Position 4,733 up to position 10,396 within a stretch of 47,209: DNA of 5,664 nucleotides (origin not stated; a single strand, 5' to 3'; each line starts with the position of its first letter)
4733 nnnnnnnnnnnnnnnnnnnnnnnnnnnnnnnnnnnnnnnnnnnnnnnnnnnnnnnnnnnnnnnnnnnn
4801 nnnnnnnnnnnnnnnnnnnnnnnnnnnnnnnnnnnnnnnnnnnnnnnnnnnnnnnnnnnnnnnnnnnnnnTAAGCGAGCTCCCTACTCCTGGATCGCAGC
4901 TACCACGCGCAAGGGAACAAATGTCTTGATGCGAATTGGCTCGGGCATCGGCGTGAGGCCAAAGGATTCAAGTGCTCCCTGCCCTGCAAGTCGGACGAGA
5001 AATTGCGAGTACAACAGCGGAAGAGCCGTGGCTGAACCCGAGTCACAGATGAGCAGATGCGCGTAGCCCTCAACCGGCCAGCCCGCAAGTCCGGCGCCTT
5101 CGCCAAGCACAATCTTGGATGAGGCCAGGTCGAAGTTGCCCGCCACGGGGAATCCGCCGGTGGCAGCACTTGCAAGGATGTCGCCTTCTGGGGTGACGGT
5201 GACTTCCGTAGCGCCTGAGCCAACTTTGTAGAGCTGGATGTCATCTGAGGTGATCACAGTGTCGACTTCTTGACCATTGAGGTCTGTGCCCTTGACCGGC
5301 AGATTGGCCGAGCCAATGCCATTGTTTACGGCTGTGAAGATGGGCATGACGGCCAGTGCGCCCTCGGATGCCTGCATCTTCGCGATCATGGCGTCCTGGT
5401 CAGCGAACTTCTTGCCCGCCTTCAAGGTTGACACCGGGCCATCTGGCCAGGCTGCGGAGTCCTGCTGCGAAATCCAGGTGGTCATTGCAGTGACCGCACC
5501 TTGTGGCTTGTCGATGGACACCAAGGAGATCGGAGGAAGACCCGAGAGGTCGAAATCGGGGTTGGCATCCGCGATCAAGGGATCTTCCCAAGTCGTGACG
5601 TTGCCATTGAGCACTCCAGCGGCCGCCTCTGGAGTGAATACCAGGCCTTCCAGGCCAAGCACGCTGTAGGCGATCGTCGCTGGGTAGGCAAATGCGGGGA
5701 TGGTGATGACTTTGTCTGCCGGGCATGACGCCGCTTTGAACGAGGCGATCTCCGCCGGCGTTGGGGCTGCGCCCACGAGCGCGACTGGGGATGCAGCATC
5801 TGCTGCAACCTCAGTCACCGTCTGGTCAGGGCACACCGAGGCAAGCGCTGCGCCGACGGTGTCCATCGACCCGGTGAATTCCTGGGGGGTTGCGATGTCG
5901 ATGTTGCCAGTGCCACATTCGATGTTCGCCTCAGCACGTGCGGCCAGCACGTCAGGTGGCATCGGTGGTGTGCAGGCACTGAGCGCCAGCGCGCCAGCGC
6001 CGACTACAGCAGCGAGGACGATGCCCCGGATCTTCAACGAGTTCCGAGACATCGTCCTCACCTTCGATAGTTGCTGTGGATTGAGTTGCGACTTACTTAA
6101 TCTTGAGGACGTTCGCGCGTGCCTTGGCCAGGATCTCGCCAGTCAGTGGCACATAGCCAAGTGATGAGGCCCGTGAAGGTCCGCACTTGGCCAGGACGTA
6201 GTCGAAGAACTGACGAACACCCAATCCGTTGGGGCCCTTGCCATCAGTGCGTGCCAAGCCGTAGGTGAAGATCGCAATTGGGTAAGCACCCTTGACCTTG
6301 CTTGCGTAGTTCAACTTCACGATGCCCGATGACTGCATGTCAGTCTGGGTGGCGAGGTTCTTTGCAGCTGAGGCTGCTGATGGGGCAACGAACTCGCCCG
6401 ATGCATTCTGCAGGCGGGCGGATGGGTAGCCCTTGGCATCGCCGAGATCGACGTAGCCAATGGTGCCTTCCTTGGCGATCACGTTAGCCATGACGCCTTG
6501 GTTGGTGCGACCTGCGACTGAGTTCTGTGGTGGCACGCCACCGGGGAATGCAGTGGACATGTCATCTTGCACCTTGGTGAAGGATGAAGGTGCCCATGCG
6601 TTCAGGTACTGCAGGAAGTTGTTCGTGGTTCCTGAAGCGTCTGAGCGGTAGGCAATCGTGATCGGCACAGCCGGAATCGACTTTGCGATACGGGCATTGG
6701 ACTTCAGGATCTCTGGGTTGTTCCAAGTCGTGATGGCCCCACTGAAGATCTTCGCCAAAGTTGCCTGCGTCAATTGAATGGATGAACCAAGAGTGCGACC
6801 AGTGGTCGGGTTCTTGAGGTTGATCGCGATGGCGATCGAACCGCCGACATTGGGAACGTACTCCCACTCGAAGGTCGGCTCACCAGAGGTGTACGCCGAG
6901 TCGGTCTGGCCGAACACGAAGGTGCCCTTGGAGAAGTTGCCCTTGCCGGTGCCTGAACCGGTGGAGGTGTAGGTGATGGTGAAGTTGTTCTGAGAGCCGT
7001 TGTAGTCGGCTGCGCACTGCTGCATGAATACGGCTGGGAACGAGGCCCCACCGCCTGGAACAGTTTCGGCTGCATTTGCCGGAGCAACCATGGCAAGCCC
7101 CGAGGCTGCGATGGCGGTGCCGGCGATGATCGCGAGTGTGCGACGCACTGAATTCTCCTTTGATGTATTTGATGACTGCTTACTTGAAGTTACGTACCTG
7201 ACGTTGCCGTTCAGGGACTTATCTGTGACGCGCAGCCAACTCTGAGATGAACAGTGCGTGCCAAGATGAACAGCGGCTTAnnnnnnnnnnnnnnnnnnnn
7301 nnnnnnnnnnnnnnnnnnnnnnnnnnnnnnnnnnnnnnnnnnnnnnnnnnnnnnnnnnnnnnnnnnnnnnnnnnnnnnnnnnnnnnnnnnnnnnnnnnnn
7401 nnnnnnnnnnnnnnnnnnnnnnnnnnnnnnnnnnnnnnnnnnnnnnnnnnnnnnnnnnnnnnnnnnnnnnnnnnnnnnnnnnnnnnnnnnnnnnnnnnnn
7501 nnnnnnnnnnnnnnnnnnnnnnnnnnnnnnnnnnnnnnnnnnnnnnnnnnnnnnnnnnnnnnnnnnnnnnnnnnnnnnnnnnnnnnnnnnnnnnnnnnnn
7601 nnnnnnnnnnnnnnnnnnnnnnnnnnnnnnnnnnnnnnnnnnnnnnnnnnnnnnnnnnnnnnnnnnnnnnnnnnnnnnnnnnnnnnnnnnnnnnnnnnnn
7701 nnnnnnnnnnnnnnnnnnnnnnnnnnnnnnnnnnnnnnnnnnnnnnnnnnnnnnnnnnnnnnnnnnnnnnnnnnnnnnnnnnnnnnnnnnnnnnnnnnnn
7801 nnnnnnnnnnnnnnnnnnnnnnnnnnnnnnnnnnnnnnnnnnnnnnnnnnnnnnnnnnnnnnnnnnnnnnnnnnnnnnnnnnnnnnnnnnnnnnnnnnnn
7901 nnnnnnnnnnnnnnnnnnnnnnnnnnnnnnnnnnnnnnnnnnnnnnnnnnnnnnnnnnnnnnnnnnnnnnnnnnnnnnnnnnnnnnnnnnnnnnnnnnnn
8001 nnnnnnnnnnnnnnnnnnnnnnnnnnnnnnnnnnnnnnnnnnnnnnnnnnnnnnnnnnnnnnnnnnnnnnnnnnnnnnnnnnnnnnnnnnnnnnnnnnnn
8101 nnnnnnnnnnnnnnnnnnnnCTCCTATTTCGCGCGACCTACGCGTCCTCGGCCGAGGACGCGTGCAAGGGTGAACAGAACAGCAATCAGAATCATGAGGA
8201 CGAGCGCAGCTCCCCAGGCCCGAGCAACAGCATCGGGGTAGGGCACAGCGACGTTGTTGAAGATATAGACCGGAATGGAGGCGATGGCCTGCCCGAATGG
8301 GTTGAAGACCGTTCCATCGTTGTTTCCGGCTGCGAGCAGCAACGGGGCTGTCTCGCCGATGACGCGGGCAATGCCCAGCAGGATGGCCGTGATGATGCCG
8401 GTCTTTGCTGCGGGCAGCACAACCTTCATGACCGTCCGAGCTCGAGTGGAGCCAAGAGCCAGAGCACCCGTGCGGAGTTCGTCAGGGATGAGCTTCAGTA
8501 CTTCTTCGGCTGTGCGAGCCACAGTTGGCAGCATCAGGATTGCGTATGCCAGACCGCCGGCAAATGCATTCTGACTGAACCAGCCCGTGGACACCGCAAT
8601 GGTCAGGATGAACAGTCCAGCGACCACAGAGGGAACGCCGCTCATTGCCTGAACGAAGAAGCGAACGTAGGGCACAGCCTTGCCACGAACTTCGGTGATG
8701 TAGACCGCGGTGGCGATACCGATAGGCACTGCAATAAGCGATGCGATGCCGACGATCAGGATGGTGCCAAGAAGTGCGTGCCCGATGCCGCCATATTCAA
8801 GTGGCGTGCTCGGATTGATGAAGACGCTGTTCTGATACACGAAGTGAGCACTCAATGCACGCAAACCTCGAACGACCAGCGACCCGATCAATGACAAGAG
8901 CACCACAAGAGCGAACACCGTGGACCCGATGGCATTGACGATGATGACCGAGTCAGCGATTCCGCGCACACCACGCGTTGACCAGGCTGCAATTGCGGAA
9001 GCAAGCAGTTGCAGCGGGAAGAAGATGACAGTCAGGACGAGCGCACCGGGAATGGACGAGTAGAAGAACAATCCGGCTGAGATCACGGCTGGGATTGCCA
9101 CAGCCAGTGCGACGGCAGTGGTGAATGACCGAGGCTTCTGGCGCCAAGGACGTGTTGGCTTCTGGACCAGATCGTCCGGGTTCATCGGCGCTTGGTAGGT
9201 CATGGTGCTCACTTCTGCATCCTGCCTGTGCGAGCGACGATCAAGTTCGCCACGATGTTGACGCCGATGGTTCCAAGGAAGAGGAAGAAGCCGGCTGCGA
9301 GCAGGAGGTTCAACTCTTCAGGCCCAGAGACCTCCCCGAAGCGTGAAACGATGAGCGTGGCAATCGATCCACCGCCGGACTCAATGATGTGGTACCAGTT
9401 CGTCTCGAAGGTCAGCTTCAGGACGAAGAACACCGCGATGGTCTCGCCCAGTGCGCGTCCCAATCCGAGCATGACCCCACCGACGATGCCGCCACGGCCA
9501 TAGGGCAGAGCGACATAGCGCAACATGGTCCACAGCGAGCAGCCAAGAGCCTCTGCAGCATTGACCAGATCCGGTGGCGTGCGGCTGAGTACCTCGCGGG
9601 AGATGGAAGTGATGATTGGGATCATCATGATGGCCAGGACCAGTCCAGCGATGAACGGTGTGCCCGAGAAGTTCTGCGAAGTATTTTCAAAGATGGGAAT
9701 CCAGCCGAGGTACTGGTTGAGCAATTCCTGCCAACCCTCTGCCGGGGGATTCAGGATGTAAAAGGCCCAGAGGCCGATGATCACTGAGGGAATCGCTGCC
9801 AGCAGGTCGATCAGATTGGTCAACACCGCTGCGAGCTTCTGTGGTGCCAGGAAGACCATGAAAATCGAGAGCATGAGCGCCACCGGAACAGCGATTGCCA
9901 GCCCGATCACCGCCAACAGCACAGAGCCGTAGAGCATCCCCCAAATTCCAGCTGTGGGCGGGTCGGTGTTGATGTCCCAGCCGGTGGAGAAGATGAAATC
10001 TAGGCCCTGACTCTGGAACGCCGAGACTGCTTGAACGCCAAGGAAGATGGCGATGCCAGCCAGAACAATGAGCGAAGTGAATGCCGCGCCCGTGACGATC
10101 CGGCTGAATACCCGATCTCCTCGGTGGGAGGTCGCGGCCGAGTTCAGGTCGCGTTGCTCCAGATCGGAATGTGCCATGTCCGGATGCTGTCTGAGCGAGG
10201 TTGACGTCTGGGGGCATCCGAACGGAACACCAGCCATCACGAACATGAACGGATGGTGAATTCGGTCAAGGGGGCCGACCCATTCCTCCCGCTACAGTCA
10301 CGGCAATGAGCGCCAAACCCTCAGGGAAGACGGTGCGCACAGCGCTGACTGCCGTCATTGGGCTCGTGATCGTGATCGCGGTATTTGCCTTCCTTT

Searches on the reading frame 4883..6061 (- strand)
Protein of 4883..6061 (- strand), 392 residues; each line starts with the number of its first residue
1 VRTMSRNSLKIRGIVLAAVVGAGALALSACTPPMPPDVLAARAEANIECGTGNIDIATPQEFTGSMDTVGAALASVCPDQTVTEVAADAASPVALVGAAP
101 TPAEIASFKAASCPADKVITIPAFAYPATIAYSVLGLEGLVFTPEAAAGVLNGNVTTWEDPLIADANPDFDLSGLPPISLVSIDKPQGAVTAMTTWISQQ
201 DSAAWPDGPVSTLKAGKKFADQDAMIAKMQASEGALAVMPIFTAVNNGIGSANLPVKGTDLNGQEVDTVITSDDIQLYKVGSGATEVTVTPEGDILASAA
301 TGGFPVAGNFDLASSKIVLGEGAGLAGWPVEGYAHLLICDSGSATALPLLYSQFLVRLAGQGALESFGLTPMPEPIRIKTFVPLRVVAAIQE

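Call 8: search_protein_families(library=pfam, proteins=[window:4883-6061:-], max_evalue=0.0001)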
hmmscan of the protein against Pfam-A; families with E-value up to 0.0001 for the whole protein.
window:4883-6061:- (392 aa): 0 families

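Call 11: search_protein_families(library=pfam, proteins=[window:4883-6061:-], max_evalue=0.01)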
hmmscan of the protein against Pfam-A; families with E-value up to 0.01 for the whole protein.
window:4883-6061:- (392 aa): 1 family
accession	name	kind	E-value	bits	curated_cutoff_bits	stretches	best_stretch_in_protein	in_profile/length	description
PF12849.12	PBP_like_2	-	0.00073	19.8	27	1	91-257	59-201/267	PBP superfamily domain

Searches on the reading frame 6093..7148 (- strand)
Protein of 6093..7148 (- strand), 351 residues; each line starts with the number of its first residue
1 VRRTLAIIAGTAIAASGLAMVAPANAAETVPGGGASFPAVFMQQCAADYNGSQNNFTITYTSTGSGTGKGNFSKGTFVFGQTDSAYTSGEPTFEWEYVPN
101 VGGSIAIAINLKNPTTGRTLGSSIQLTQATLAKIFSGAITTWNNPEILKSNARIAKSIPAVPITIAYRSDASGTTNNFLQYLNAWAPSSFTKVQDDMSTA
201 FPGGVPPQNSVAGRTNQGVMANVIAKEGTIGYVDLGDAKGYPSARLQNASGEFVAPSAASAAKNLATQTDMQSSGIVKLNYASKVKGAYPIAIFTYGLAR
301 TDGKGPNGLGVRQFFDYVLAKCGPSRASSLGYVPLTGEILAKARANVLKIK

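Call 8: search_protein_families(library=pfam, proteins=[window:6093-7148:-], max_evalue=0.0001)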
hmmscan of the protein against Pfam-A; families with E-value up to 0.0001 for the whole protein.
window:6093-7148:- (351 aa): 1 family
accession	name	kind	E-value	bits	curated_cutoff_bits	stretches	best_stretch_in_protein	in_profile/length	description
PF12849.12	PBP_like_2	-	1.5e-33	117.1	27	1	24-319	6-264/267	PBP superfamily domain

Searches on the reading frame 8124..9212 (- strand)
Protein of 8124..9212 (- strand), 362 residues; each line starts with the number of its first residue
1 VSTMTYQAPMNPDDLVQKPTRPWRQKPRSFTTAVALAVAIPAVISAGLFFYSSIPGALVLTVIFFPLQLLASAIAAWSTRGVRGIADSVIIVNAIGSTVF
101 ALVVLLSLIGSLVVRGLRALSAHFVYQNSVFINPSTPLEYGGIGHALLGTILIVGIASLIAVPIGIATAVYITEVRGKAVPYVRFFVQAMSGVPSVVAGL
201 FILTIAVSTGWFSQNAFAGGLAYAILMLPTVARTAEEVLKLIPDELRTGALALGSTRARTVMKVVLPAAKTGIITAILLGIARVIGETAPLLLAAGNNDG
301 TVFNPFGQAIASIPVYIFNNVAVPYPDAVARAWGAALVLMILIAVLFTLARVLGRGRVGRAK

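Call 8: search_protein_families(library=pfam, proteins=[window:8124-9212:-], max_evalue=0.0001)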
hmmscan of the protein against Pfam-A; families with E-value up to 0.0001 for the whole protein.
window:8124-9212:- (362 aa): 1 family
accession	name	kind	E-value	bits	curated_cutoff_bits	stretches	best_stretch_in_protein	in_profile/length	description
PF00528.27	BPD_transp_1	-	2.5e-15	57.1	26.4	1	161-355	1-180/184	Binding-protein-dependent transport system inner membrane component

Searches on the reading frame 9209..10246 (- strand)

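Call 8: search_protein_families(library=pfam, proteins=[window:9209-10246:-], max_evalue=0.0001)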
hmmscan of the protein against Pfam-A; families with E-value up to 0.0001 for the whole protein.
window:9209-10246:- (345 aa): 1 family
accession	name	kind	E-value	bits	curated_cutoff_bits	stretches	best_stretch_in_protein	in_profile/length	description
PF00528.27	BPD_transp_1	-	2.2e-15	57.3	26.4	1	124-340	2-182/184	Binding-protein-dependent transport system inner membrane component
